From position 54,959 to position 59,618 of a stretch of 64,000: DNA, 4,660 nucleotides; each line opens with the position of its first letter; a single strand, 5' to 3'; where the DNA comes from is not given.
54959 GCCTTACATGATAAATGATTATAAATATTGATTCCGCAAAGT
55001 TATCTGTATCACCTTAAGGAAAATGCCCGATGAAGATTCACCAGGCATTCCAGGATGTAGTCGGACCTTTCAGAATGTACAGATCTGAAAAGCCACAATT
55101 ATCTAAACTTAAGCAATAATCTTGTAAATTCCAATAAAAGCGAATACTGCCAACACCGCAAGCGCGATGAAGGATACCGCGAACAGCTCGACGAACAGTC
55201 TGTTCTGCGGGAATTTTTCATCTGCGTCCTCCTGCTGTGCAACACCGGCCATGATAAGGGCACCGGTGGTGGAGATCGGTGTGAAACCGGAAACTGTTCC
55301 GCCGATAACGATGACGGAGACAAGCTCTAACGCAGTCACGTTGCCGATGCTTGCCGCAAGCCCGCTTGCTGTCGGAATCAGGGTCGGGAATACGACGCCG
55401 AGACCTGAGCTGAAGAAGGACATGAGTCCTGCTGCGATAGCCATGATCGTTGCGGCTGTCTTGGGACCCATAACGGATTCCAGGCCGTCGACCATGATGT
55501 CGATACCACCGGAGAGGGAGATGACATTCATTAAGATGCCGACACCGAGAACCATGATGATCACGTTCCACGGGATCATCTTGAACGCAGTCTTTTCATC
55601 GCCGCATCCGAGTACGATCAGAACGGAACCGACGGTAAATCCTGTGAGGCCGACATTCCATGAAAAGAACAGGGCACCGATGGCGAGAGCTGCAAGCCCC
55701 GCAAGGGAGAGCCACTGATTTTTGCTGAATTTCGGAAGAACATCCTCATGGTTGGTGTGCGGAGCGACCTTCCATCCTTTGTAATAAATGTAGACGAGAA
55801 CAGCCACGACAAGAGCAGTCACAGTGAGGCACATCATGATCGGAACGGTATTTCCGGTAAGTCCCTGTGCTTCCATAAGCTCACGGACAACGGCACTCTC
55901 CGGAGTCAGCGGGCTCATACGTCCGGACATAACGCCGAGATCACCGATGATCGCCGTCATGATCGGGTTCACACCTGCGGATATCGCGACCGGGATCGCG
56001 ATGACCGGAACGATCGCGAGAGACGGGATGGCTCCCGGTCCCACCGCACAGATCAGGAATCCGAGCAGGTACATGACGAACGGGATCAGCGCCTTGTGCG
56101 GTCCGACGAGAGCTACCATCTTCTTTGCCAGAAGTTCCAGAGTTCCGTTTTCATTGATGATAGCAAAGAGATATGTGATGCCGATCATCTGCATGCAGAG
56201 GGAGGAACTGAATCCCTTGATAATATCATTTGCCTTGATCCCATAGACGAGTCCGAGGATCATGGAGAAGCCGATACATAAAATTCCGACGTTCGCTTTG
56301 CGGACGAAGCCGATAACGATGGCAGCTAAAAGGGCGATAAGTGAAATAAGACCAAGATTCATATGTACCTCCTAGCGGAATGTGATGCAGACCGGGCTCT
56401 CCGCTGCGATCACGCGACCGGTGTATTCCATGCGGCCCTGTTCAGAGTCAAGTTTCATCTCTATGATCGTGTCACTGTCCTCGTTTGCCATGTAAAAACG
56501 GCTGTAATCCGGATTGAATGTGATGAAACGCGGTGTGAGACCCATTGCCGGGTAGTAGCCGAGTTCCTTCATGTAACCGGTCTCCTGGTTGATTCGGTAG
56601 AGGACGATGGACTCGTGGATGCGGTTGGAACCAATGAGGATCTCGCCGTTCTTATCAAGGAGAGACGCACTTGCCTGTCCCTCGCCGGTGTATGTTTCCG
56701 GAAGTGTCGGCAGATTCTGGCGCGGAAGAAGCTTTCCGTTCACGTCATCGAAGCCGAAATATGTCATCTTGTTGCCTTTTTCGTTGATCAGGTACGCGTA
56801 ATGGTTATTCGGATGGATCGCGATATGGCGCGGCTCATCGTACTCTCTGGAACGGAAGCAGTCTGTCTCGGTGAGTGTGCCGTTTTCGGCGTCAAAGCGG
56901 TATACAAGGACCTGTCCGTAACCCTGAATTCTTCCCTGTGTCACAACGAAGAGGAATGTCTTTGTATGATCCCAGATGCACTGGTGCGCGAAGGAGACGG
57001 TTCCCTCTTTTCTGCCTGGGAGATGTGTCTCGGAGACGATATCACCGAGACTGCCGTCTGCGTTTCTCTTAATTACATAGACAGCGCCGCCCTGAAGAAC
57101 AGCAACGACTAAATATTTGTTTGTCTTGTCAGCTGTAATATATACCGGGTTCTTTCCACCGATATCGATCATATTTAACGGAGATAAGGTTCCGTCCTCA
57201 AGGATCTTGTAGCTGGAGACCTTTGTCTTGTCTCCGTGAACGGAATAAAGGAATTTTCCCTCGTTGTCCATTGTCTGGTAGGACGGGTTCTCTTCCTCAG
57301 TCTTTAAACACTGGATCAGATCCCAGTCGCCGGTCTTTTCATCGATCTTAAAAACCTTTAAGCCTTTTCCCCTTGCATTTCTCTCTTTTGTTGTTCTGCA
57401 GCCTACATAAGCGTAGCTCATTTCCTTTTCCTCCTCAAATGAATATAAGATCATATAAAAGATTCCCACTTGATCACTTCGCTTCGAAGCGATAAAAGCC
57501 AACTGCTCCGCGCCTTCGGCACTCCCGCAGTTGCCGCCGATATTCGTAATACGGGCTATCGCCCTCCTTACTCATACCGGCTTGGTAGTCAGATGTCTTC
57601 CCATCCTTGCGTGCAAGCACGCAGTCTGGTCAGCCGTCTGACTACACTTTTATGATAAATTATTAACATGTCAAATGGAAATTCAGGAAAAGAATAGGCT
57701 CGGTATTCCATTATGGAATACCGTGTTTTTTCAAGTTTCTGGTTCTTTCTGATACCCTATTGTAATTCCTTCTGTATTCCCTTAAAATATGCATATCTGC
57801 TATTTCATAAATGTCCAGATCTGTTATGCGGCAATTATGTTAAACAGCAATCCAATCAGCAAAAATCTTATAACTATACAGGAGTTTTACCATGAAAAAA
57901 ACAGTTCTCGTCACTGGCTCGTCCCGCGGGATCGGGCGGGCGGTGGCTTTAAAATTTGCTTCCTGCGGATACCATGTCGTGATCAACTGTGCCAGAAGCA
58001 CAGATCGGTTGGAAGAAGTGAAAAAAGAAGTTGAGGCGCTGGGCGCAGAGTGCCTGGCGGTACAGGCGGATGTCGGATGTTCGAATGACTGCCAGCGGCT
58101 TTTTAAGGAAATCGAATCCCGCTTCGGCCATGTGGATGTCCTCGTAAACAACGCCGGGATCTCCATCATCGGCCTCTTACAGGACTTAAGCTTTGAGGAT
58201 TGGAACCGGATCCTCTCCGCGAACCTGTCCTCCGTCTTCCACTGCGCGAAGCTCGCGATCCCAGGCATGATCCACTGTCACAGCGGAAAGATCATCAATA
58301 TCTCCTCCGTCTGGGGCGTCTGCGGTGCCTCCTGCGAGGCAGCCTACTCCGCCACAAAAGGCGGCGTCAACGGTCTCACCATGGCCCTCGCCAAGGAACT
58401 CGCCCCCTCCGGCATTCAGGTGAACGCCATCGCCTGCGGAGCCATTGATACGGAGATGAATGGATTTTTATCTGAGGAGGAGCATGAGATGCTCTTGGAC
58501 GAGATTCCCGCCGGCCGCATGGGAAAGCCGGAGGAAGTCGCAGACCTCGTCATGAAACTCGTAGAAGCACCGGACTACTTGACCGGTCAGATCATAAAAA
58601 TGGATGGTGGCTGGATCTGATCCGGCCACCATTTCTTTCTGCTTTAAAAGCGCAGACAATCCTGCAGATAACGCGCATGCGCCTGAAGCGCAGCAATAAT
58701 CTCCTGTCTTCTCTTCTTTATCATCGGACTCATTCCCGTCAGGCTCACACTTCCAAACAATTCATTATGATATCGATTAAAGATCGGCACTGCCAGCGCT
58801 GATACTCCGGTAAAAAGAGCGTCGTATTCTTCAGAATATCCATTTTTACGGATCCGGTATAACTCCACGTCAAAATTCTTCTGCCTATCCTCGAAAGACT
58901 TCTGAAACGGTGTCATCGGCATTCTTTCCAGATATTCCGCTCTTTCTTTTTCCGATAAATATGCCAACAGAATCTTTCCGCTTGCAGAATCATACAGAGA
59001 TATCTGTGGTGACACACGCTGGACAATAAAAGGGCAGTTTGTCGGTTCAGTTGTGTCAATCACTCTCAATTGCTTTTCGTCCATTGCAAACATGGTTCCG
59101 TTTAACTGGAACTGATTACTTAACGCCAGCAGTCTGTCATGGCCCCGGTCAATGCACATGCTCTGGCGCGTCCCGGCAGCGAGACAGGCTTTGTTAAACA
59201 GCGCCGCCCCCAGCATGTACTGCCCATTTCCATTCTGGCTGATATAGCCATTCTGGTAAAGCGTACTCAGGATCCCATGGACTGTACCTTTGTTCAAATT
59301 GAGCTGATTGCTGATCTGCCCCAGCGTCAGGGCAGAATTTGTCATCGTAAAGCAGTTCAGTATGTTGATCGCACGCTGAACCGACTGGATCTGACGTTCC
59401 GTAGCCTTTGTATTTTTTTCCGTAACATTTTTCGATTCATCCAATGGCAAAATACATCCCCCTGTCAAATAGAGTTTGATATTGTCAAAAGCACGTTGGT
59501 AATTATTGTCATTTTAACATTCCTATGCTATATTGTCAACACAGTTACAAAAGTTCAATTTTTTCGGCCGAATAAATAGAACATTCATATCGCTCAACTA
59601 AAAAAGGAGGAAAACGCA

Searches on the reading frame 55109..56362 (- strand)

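Call 3: search_protein_families(library=pfam, proteins=[window:55109-56362:-], max_evalue=0.01)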
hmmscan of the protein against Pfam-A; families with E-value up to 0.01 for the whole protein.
window:55109-56362:- (417 aa): 2 families
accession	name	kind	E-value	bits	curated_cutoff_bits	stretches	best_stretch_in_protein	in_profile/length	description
PF07158.17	MatC_N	-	6.9e-26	91.5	23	1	1-146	1-147/149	Dicarboxylate carrier protein MatC N-terminus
PF03600.22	CitMHS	-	3.4e-21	76.1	31.9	1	15-353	4-335/336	Citrate transporter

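Call 4: search_protein_families(library=ncbifam, proteins=[window:55109-56362:-], max_evalue=0.01)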
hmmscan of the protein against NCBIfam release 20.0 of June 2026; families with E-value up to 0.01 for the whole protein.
window:55109-56362:- (417 aa): 1 family
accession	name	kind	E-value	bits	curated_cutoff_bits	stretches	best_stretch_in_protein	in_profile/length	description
NF045676.1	FeExpMbfA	equivalog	0.0014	18.1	450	1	121-192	207-276/318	iron exporter MbfA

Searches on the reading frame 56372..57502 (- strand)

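Call 3: search_protein_families(library=pfam, proteins=[window:56372-57502:-], max_evalue=0.01)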
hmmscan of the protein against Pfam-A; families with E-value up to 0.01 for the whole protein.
window:56372-57502:- (376 aa): 2 families
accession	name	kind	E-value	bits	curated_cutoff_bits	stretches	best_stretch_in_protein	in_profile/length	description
PF10282.15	Lactonase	-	9.6e-68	229.3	21.7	1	31-375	2-344/344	Lactonase, 7-bladed beta-propeller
PF08450.18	SGL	-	0.0015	18.6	26.3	0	326-361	138-173/246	SMP-30/Gluconolactonase/LRE-like region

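Call 4: search_protein_families(library=ncbifam, proteins=[window:56372-57502:-], max_evalue=0.01)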
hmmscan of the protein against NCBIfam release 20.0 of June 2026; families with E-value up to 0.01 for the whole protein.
window:56372-57502:- (376 aa): 4 families
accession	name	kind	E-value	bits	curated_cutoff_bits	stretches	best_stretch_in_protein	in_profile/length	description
NF050136.1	PGL_lacton_Staph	exception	2.1e-31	109.2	500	1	31-375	3-341/341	6-phosphogluconolactonase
NF008258.1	PRK11028.1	equivalog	3.3e-27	95.5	370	1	46-374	13-327/330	6-phosphogluconolactonase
NF052460.1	L-NosZ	equivalog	0.0011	17.6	700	1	49-144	110-201/480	clade III lactonase-type nitrous-oxide reductase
TIGR03866.1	PQQ_ABC_repeats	subfamily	0.0017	17.5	287.3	0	319-353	38-72/310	PQQ-dependent catabolism-associated beta-propeller protein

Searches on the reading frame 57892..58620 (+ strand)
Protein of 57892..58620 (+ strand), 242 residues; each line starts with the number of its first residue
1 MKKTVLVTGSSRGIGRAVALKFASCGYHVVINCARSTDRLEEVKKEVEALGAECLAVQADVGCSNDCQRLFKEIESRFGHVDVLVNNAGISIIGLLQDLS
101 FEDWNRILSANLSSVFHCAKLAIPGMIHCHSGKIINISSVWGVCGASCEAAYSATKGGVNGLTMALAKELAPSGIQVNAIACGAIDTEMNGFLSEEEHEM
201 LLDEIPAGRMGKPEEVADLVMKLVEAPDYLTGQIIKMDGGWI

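Call 3: search_protein_families(library=pfam, proteins=[window:57892-58620:+], max_evalue=0.01)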
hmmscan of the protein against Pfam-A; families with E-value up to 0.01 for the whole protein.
window:57892-58620:+ (242 aa): 6 families
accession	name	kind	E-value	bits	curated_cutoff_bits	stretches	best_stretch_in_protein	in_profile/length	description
PF00106.31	adh_short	-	1.1e-62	211.5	26.6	1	3-197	1-194/195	short chain dehydrogenase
PF13561.12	adh_short_C2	-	1.1e-55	189.3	27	1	11-241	5-235/236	Enoyl-(Acyl carrier protein) reductase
PF08659.16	KR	-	4.9e-17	62.8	22.6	1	4-185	2-178/180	KR domain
PF23441.1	SDR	-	0.00073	19.4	27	1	109-240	120-254/258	SDR-like rossmann domain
PF03807.23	F420_oxidored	-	0.0016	19.5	21.6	1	14-57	10-57/94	NADP oxidoreductase coenzyme F420-dependent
PF00291.31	PALP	-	0.0031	17.3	35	1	2-77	54-124/295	Pyridoxal-phosphate dependent enzyme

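Call 4: search_protein_families(library=ncbifam, proteins=[window:57892-58620:+], max_evalue=0.01)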
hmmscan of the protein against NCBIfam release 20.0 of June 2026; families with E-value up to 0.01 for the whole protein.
window:57892-58620:+ (242 aa): 231 families (the best 25 are shown)
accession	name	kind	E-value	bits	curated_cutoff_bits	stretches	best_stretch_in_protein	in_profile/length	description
NF047420.2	EF_P_mod_YmfI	equivalog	1.3e-76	257.5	238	1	5-241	2-235/236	elongation factor P 5-aminopentanone reductase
TIGR01830.1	3oxo_ACP_reduc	equivalog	5e-72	242.5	297.75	1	5-240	1-237/239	3-oxoacyl-[acyl-carrier-protein] reductase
NF009466.0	PRK12826.1-2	subfamily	9.2e-71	238.2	222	1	1-240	2-243/248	3-oxoacyl-ACP reductase FabG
NF004197.0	PRK05653.1-1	equivalog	1.1e-62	212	332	1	2-240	7-245/249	3-oxoacyl-ACP reductase FabG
NF004198.0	PRK05653.1-3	equivalog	2.4e-62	210.6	296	1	2-240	7-245/248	3-oxoacyl-ACP reductase FabG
TIGR01829.1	AcAcCoA_reduct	subfamily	4.2e-62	210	302.1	1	4-240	2-239/242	acetoacetyl-CoA reductase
NF005559.1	PRK07231.1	subfamily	1.7e-59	201.3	215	1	2-241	4-247/249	glucose 1-dehydrogenase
NF053542.1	FlxB_rubin_SDR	equivalog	8.1e-59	199.2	340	1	3-240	1-238/239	flexirubin biosynthesis SDR family reductase FlxB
NF004200.0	PRK05653.1-5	equivalog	8.3e-59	199.1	273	1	1-241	1-241/242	3-oxoacyl-ACP reductase FabG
NF009464.0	PRK12824.1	subfamily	5.2e-58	196.6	269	1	1-241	1-242/245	3-oxoacyl-ACP reductase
NF009546.0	PRK12935.1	equivalog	1.5e-57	195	418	1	3-240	7-244/247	acetoacetyl-CoA reductase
NF004791.0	PRK06138.1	equivalog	6.2e-57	192.8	312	1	2-241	5-249/252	SDR family oxidoreductase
NF052558.1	MBtsdlDhBudC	equivalog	1.8e-56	191.5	270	1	2-240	3-240/250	meso-2,3-butanediol dehydrogenase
NF009093.0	PRK12429.1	subfamily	9.2e-56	189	258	1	2-242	5-257/259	3-hydroxybutyrate dehydrogenase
NF004199.0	PRK05653.1-4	equivalog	1.3e-55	188.7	301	1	3-240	6-244/247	3-oxoacyl-ACP reductase FabG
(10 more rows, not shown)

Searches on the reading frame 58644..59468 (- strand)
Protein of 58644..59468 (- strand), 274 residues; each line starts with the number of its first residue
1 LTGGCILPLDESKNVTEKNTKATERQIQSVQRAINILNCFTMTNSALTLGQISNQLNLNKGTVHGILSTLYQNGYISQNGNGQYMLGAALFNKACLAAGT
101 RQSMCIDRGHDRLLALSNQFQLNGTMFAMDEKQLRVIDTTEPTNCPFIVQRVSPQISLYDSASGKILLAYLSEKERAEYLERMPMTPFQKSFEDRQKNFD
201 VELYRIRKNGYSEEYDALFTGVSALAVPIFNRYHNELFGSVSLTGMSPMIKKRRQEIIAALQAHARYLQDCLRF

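Call 3: search_protein_families(library=pfam, proteins=[window:58644-59468:-], max_evalue=0.01)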
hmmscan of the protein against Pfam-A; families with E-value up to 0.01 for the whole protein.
window:58644-59468:- (274 aa): 5 families
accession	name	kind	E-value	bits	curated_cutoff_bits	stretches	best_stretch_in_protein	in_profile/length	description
PF01614.24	IclR_C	-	4.7e-20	72.3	24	1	113-266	17-170/174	Bacterial transcriptional regulator IclR C-terminal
PF09339.16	HTH_IclR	-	2e-13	50.3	22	1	29-79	1-51/52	IclR helix-turn-helix domain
PF13412.12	HTH_24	-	0.00055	19.9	21.9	1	36-76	8-47/48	Winged helix-turn-helix DNA-binding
PF25051.1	WHD_MCM8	-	0.0022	18.4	26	0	48-86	40-78/80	MCM8 winged helix domain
PF01047.28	MarR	-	0.004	17.4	24.6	1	46-77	17-48/59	MarR family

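Call 4: search_protein_families(library=ncbifam, proteins=[window:58644-59468:-], max_evalue=0.01)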
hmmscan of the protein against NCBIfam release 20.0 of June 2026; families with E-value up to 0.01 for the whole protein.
window:58644-59468:- (274 aa): 8 families
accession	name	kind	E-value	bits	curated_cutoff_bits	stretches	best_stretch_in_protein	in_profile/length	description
TIGR02431.1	pcaR_pcaU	subfamily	2.5e-22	79.4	284.75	1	26-271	4-247/248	beta-ketoadipate pathway transcriptional regulators, PcaR/PcaU/PobR family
NF008601.2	PRK11569.1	equivalog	1.1e-21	77.2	380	1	16-261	15-260/276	glyoxylate bypass operon transcriptional repressor IclR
NF045644.1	TransRegBhcR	equivalog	1.3e-21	77.1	350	1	18-264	13-257/267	HTH-type transcriptional regulator BhcR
NF011671.1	PRK15090.1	equivalog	1.1e-19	70.7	275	1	23-269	6-250/256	DNA-binding transcriptional regulator KdgR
NF007342.0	PRK09834.1-4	equivalog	9.6e-13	47.7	251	1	22-246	6-228/263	DNA-binding transcriptional regulator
NF007341.0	PRK09834.1-3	equivalog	3.8e-06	26.2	269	1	25-232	5-218/274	DNA-binding transcriptional regulator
NF007339.0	PRK09834.1-1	equivalog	4e-06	26.3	299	1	14-269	7-256/271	DNA-binding transcriptional regulator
NF007548.0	PRK10163.1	equivalog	9.2e-06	25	406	1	23-249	17-241/271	HTH-type transcriptional repressor AllR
